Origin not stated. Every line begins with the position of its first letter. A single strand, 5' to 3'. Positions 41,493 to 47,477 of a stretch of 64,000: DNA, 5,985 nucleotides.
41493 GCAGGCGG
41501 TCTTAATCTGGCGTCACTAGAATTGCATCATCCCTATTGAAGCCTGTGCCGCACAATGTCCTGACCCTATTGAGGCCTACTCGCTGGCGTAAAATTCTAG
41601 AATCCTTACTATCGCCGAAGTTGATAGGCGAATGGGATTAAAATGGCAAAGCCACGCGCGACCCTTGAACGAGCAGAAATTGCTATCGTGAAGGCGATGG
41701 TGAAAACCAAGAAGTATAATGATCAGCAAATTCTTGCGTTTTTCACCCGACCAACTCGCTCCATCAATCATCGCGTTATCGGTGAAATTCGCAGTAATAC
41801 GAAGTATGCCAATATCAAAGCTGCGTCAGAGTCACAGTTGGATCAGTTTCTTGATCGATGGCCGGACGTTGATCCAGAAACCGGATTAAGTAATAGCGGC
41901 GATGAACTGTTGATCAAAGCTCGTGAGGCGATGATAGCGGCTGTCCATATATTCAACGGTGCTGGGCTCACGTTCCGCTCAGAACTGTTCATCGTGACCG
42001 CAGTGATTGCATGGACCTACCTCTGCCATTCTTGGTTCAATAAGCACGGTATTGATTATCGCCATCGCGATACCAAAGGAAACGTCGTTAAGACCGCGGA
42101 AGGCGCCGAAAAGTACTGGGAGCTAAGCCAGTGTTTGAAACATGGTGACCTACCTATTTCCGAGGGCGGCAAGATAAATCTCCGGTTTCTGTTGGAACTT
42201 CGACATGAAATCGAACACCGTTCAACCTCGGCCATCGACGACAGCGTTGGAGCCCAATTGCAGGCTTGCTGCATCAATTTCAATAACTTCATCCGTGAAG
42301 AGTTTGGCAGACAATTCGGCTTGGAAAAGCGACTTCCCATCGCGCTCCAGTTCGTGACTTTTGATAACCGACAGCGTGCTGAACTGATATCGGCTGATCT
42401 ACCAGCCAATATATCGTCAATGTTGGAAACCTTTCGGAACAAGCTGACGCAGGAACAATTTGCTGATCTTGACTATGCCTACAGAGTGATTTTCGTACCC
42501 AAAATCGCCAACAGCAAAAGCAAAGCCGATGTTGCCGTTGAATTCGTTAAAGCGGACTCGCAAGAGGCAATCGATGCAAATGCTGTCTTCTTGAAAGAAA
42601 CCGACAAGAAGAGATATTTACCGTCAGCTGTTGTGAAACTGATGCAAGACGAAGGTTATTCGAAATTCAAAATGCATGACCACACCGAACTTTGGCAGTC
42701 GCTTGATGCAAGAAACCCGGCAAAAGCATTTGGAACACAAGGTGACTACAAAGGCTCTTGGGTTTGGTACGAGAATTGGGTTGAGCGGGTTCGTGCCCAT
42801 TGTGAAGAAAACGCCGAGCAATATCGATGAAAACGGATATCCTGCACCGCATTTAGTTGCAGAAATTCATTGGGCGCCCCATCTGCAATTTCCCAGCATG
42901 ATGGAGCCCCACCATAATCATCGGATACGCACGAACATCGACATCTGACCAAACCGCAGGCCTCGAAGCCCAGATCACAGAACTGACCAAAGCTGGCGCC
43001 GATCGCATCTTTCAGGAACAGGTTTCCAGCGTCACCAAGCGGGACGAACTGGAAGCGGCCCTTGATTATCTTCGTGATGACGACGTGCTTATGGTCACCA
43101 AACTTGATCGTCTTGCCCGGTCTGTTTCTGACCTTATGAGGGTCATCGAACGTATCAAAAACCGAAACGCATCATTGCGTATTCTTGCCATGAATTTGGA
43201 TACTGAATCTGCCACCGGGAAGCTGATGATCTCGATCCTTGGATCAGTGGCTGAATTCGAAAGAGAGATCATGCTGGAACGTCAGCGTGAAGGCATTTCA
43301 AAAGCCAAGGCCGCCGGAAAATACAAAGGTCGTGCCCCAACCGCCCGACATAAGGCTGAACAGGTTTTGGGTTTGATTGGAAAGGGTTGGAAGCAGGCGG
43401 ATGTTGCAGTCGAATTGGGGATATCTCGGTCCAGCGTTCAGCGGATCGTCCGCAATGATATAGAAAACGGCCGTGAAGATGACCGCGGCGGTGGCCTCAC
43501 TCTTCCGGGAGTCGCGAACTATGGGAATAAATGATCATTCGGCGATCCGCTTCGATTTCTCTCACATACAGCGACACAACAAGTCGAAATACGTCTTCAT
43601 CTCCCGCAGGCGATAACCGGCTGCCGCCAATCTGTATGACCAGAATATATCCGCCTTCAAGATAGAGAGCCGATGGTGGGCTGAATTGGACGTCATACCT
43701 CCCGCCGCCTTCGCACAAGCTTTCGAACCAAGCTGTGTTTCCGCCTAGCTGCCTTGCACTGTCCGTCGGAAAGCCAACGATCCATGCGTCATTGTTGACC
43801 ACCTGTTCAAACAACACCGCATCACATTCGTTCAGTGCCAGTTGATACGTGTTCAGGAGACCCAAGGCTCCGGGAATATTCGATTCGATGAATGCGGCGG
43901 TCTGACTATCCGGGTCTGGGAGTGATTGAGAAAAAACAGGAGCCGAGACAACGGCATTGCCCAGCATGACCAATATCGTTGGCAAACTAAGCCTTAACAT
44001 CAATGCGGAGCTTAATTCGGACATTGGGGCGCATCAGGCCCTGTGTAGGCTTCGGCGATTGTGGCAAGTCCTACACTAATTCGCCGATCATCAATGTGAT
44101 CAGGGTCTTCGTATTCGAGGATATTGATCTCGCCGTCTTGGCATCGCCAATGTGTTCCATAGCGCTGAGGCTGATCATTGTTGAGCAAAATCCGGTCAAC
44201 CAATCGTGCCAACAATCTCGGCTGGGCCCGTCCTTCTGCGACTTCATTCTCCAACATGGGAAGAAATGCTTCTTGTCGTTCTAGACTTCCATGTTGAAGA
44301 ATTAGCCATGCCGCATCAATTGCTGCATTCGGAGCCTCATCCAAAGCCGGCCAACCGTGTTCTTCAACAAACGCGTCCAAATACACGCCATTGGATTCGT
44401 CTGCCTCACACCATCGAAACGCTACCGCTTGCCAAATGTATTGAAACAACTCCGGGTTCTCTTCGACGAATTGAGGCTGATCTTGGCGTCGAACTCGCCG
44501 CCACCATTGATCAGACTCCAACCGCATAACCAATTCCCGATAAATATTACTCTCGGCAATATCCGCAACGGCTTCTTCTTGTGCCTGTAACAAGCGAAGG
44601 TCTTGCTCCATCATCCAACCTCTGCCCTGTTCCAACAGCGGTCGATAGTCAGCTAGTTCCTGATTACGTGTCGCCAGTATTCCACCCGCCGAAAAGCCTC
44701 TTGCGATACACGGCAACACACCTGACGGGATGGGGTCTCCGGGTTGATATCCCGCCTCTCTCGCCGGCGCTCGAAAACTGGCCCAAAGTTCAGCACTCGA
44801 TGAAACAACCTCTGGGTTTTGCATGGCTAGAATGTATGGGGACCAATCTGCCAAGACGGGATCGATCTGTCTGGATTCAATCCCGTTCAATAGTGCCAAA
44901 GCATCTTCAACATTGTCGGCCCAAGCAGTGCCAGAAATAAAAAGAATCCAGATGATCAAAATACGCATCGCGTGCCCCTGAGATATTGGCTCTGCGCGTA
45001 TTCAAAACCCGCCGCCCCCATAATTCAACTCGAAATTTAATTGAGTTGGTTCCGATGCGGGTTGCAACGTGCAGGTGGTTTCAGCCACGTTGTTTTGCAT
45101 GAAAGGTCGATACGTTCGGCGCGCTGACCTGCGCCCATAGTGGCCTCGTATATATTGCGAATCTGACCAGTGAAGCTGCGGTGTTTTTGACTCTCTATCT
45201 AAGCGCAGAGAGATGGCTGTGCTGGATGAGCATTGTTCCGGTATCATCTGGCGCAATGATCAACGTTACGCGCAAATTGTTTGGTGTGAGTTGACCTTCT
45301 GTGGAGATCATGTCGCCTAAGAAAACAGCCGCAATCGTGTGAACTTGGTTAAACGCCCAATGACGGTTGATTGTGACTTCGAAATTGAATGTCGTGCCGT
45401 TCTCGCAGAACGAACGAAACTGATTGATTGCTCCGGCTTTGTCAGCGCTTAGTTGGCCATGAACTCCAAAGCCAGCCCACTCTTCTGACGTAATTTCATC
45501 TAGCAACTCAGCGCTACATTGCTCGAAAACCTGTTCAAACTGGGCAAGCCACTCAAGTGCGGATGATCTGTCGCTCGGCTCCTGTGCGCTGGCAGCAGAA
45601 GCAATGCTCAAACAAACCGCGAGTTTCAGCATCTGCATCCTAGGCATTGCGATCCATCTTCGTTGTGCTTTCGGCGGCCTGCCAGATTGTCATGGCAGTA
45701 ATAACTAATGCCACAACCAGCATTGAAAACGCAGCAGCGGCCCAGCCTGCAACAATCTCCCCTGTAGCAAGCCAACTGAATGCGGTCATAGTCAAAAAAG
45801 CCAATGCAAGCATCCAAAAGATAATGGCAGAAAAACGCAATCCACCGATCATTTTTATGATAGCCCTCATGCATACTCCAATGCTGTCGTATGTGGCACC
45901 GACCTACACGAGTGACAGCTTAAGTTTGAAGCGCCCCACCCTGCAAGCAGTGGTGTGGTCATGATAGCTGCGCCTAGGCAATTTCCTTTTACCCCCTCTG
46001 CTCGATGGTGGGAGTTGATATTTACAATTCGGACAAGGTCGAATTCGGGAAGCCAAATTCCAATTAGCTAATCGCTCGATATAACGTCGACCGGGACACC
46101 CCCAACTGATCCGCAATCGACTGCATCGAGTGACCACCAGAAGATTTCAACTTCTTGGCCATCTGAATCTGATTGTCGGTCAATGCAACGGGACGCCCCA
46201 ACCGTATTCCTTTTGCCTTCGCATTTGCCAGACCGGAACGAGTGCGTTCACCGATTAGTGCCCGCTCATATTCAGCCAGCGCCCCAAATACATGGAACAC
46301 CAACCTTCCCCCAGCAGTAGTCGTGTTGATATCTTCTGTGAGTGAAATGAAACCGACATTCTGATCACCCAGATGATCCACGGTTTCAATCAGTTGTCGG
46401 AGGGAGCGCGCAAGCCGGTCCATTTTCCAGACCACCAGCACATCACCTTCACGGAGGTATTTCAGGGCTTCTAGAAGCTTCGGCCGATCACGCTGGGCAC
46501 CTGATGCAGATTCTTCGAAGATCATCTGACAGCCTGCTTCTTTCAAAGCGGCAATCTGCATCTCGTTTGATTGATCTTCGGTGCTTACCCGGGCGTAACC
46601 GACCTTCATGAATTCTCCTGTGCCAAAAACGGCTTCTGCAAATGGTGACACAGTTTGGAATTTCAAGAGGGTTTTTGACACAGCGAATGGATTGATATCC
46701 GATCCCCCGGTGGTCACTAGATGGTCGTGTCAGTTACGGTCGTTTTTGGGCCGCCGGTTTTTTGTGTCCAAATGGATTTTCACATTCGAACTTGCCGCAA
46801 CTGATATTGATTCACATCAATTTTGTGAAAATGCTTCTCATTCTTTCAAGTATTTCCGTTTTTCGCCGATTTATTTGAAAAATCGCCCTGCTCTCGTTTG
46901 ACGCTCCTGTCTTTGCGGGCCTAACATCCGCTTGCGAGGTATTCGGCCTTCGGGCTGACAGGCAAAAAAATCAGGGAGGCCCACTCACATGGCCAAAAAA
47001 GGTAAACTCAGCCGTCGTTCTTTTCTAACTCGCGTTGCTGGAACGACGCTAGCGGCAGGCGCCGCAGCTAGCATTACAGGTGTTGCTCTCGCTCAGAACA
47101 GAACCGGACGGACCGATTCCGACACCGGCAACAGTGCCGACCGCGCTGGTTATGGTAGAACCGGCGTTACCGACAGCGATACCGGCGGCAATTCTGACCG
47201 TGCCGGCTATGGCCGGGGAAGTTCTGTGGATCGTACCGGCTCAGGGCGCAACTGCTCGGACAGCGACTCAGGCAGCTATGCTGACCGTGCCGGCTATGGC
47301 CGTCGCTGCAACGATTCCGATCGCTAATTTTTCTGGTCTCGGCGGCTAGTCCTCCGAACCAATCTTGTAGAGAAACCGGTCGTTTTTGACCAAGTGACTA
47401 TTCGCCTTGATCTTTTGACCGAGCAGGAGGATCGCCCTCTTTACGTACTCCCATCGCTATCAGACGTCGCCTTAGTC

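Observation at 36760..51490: Island cargo is a paralog-rich exported-protein arsenal with its own membrane-bound regulators: candidate undescribed envelope or extracellular system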

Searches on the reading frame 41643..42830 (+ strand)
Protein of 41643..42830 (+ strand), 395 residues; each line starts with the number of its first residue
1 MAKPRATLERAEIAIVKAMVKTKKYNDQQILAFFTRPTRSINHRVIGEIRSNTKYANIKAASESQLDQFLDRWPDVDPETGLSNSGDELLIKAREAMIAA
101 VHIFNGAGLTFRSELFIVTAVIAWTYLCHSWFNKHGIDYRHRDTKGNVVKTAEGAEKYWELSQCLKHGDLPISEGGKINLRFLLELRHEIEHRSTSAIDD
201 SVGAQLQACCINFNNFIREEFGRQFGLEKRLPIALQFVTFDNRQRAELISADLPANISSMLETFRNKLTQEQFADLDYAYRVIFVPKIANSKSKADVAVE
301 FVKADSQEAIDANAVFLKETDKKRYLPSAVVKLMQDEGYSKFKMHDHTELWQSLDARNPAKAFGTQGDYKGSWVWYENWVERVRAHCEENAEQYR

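Call 3: search_protein_families(library=pfam, max_evalue=0.01, proteins=[window:41643-42830:+])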
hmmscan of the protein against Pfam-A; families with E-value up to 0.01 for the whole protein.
window:41643-42830:+ (395 aa): 1 family
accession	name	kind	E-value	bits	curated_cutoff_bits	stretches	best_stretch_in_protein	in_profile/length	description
PF12358.13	DUF3644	-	2e-51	174.6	27.6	1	88-267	1-182/183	Domain of unknown function (DUF3644)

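Call 36: search_protein_families(library=ncbifam, max_evalue=0.01, proteins=[window:41643-42830:+])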
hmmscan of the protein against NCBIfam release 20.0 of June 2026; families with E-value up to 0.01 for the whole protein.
window:41643-42830:+ (395 aa): 0 families

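Call 43: search_protein_families(library=padloc, max_evalue=0.01, proteins=[window:41643-42830:+])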
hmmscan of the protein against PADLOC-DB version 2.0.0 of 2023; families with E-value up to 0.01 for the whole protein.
window:41643-42830:+ (395 aa): 7 families
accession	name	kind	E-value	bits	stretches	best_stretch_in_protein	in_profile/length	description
PDLC04948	PDC-S19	-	2.1e-113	377.1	1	87-394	13-324/325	-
PDLC04950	PDC-S19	-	1e-59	200.6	1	87-361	9-296/353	-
PDLC04954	PDC-S19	-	7.6e-10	36.7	1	87-345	7-278/330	-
PDLC04952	PDC-S19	-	2.8e-09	35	1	87-332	6-243/328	-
PDLC04949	PDC-S19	-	2.9e-06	24.9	1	87-334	8-246/334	-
PDLC04953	PDC-S19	-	1.4e-05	22.8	1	88-228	9-150/333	-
PDLC04955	PDC-S19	-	0.00041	17.7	1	89-232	11-151/338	-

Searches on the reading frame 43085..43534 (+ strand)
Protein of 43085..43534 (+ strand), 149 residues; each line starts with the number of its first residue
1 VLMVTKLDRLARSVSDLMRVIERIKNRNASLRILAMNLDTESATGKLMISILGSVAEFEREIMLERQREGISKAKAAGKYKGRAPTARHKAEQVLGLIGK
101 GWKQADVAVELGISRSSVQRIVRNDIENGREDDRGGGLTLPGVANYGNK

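Call 3: search_protein_families(library=pfam, max_evalue=0.01, proteins=[window:43085-43534:+])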
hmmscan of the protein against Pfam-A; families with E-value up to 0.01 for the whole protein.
window:43085-43534:+ (149 aa): 11 families
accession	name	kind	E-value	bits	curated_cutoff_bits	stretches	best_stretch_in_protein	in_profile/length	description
PF00239.26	Resolvase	-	1.9e-22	80.4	23.3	1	1-80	66-145/145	Resolvase, N terminal domain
PF13384.12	HTH_23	-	8.5e-06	25.9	24.6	1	92-124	9-40/50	Homeodomain-like domain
PF01381.28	HTH_3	-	9.4e-05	22.8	23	1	100-124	8-32/55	Helix-turn-helix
PF02796.21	HTH_7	-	0.00027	21.5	23.8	1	88-122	8-42/45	Helix-turn-helix domain of resolvase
PF13560.12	HTH_31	-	0.0004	21.1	27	1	91-123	13-36/64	Helix-turn-helix domain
PF13518.12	HTH_28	-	0.0029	18.1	25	1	98-129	9-40/52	Helix-turn-helix domain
PF07506.17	RepB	-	0.0041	17.6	30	0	13-55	6-50/185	RepB plasmid partitioning protein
PF16509.11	KORA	-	0.0061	17.2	26.7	0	95-131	24-60/84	TrfB plasmid transcriptional repressor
PF13551.12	HTH_29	-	0.0061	17.1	28.1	0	95-122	5-33/64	Winged helix-turn helix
PF08281.18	Sigma70_r4_2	-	0.0079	16.3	25.7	0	100-120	25-45/54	Sigma-70, region 4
PF02954.25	HTH_8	-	0.0082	16.3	22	0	101-120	18-37/42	Bacterial regulatory protein, Fis family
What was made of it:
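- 43085..43534 (+): g07: 5'-truncated serine recombinase remnant. Resolvase model positions 66-145 only (call 3)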

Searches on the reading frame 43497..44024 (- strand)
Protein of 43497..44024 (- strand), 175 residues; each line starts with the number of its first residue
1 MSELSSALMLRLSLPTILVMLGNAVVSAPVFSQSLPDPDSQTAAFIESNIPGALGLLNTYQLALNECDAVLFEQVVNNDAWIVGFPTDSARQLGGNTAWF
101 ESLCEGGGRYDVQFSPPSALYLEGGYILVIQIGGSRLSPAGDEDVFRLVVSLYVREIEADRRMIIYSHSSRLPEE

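Call 3: search_protein_families(library=pfam, max_evalue=0.01, proteins=[window:43497-44024:-])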
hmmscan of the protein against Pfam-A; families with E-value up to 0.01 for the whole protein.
window:43497-44024:- (175 aa): 0 families

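Call 8: search_protein_families(library=ncbifam, max_evalue=0.01, proteins=[window:43497-44024:-])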
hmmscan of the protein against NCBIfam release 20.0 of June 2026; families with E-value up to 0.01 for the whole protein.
window:43497-44024:- (175 aa): 0 families

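Call 19: search_protein_families(library=pfam, max_evalue=10, proteins=[window:43497-44024:-])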
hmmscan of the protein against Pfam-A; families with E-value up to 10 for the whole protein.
window:43497-44024:- (175 aa): 0 families

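Call 43: search_protein_families(library=padloc, max_evalue=0.01, proteins=[window:43497-44024:-])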
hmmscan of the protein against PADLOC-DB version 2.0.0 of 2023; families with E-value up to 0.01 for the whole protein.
window:43497-44024:- (175 aa): 0 families

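Call 81: search_solved_structures(query=A7, max_evalue=10)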
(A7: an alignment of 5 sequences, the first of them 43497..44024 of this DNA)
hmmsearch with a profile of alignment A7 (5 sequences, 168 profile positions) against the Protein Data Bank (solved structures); distinct sequences matched with E-value up to 10: 1.
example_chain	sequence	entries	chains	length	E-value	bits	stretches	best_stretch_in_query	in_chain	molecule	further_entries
8ga6_A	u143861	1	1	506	0.4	13.8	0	18-94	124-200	THR6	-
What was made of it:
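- On NTF2-like fold (g08, g10): No PDB sequence hit (call 81).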

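Call 82: search_protein_families(library=pfam, alignment_id=A7, max_evalue=10)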
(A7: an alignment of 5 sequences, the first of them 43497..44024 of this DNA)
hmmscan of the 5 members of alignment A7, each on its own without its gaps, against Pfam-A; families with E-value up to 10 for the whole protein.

A. member 1, window:43497-44024:- (175 aa): 0 families

B. families by the number of members that match (of 5 scanned): 3 families
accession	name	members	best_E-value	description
PF12893.14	Lumazine_bd_2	1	0.014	Putative lumazine-binding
PF13474.12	SnoaL_3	1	0.038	SnoaL-like domain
PF24581.1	DUF7608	1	0.12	Domain of unknown function (DUF7608)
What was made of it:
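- On NTF2-like fold (g08, g10): Only sub-threshold hits to Lumazine_bd_2 (0.014) and SnoaL_3 (0.038), each in 1 of 5 members (call 82).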

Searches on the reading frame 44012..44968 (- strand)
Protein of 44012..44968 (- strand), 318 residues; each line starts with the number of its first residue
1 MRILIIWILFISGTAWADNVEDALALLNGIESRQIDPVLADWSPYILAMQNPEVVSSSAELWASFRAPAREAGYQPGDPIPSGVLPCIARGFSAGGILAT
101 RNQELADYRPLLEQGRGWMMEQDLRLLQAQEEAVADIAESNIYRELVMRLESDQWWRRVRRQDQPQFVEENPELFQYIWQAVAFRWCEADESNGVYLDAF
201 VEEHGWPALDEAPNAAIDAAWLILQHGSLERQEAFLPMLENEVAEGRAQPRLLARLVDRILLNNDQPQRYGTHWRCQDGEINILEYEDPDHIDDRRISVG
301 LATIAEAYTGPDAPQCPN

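Call 3: search_protein_families(library=pfam, max_evalue=0.01, proteins=[window:44012-44968:-])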
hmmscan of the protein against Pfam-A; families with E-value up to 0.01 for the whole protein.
window:44012-44968:- (318 aa): 1 family
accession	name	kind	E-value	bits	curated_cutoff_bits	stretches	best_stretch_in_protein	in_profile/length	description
PF20329.3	DUF6624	-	3.9e-09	36.7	27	1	190-306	41-159/173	Family of unknown function (DUF6624)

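Call 36: search_protein_families(library=ncbifam, max_evalue=0.01, proteins=[window:44012-44968:-])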
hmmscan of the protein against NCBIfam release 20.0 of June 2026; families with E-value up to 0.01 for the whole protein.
window:44012-44968:- (318 aa): 0 families

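Call 43: search_protein_families(library=padloc, max_evalue=0.01, proteins=[window:44012-44968:-])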
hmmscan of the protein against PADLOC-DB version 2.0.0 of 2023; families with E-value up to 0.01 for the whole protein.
window:44012-44968:- (318 aa): 0 families

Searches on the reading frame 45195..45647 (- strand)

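Call 3: search_protein_families(library=pfam, max_evalue=0.01, proteins=[window:45195-45647:-])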
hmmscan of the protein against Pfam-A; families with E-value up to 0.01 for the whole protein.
window:45195-45647:- (150 aa): 0 families

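Call 8: search_protein_families(library=ncbifam, max_evalue=0.01, proteins=[window:45195-45647:-])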
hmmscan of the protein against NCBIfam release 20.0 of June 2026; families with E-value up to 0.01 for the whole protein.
window:45195-45647:- (150 aa): 0 families

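Call 19: search_protein_families(library=pfam, max_evalue=10, proteins=[window:45195-45647:-])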
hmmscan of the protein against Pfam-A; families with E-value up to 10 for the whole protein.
window:45195-45647:- (150 aa): 1 family
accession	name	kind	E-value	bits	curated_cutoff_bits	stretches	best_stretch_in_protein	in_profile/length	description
PF24581.1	DUF7608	-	0.12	12.8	27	1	82-116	44-77/113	Domain of unknown function (DUF7608)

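Call 43: search_protein_families(library=padloc, max_evalue=0.01, proteins=[window:45195-45647:-])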
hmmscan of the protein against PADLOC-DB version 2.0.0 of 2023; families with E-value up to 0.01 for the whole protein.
window:45195-45647:- (150 aa): 0 families

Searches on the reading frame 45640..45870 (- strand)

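Call 4: search_protein_families(library=pfam, max_evalue=0.01, proteins=[window:45640-45870:-])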
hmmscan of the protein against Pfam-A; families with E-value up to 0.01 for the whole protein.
window:45640-45870:- (76 aa): 0 families

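Call 19: search_protein_families(library=pfam, max_evalue=10, proteins=[window:45640-45870:-])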
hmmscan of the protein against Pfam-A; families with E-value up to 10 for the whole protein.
window:45640-45870:- (76 aa): 4 families
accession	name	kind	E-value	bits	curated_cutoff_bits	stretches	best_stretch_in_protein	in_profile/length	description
PF07332.16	Phage_holin_3_6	-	0.073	13.6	28.4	1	9-64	37-89/116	Putative Actinobacterial Holin-X, holin superfamily III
PF20246.3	DUF6601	-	0.12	12.5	27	1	9-71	156-221/240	Family of unknown function (DUF6601)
PF20540.3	DUF6755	-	0.15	12.8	27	1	10-62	16-67/75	Family of unknown function (DUF6755)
PF06103.16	DUF948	-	1.2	9.8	37.2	1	44-72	6-34/89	Bacterial protein of unknown function (DUF948)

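Call 36: search_protein_families(library=ncbifam, max_evalue=0.01, proteins=[window:45640-45870:-])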
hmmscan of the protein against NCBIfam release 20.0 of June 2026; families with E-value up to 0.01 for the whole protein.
window:45640-45870:- (76 aa): 0 families

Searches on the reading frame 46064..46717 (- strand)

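Call 4: search_protein_families(library=pfam, max_evalue=0.01, proteins=[window:46064-46717:-])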
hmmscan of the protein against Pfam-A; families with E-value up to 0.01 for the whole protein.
window:46064-46717:- (217 aa): 10 families
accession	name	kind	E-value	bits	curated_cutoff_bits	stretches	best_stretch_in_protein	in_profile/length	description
PF00239.26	Resolvase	-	1.2e-44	152.3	23.3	1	39-170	2-143/145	Resolvase, N terminal domain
PF02796.21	HTH_7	-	7.2e-10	39.3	23.8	1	174-214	1-40/45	Helix-turn-helix domain of resolvase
PF08279.18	HTH_11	-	4.9e-06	26.8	25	1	183-216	2-36/55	HTH domain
PF13384.12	HTH_23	-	1.5e-05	25.1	24.6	1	184-216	8-38/50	Homeodomain-like domain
PF02954.25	HTH_8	-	0.00064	19.8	22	1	195-216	18-39/42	Bacterial regulatory protein, Fis family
PF00440.29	TetR_N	-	0.0009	19.4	24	0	197-214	18-35/47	Bacterial regulatory proteins, tetR family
PF13309.12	HTH_22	-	0.0012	19.3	29.6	1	196-216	42-62/63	HTH domain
PF13518.12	HTH_28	-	0.0028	18.1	25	1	188-216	7-33/52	Helix-turn-helix domain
PF13551.12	HTH_29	-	0.0038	17.7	28.1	0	191-216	7-33/64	Winged helix-turn helix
PF25213.1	HVO_A0261_N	-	0.0095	16.2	35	0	180-217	10-46/86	HVO_A0261 N-terminal domain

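Call 36: search_protein_families(library=ncbifam, max_evalue=0.01, proteins=[window:46064-46717:-])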
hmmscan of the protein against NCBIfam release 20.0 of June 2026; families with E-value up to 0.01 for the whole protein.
window:46064-46717:- (217 aa): 8 families
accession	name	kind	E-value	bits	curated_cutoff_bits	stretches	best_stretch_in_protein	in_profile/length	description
NF041201.1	recomb_XisF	equivalog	1.2e-25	90.4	375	1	38-170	1-140/465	fdxN element excision recombinase XisF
NF009949.0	PRK13413.1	equivalog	4.2e-19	69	272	1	37-215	1-192/203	master DNA invertase Mpi family serine-type recombinase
NF047343.1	SCCmet_CcrB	equivalog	1.8e-15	56.6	900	1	41-174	12-159/542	cassette chromosome recombinase CcrB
NF047347.1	SCCmet_CcrC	equivalog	5.6e-11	41.6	900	1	66-169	46-151/558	cassette chromosome recombinase CcrC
NF033518.0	transpos_IS607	equivalog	6.9e-08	32.2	110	1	38-113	56-141/187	IS607 family transposase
NF049883.1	resolv_YneB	equivalog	5.8e-07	29.2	175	1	45-173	18-149/211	YneB family resolvase-like protein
NF047344.1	SCCmet_CcrA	equivalog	5.9e-06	25.6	700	1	39-169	5-144/442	cassette chromosome recombinase CcrA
TIGR01884.1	cas_HTH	subfamily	0.00041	19.8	60.2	1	179-216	140-177/202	CRISPR-associated CARF protein Csa3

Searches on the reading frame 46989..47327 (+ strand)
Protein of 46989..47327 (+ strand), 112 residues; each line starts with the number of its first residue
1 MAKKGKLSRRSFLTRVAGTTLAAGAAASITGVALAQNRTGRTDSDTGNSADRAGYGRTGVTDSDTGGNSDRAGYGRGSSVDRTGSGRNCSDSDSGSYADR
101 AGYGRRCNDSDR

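Call 4: search_protein_families(library=pfam, max_evalue=0.01, proteins=[window:46989-47327:+])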
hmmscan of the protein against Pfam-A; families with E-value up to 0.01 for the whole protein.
window:46989-47327:+ (112 aa): 0 families

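Call 8: search_protein_families(library=ncbifam, max_evalue=0.01, proteins=[window:46989-47327:+])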
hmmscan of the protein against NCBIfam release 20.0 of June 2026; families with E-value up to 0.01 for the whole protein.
window:46989-47327:+ (112 aa): 2 families
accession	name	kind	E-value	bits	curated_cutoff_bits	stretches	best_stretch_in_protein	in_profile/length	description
TIGR02811.1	formate_TAT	hypoth_equivalog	0.00019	21.7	48.45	1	3-45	5-47/66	formate dehydrogenase region TAT target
TIGR01409.1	TAT_signal_seq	domain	0.0067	16.7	16.7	0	7-34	1-28/29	twin-arginine translocation signal domain-containing protein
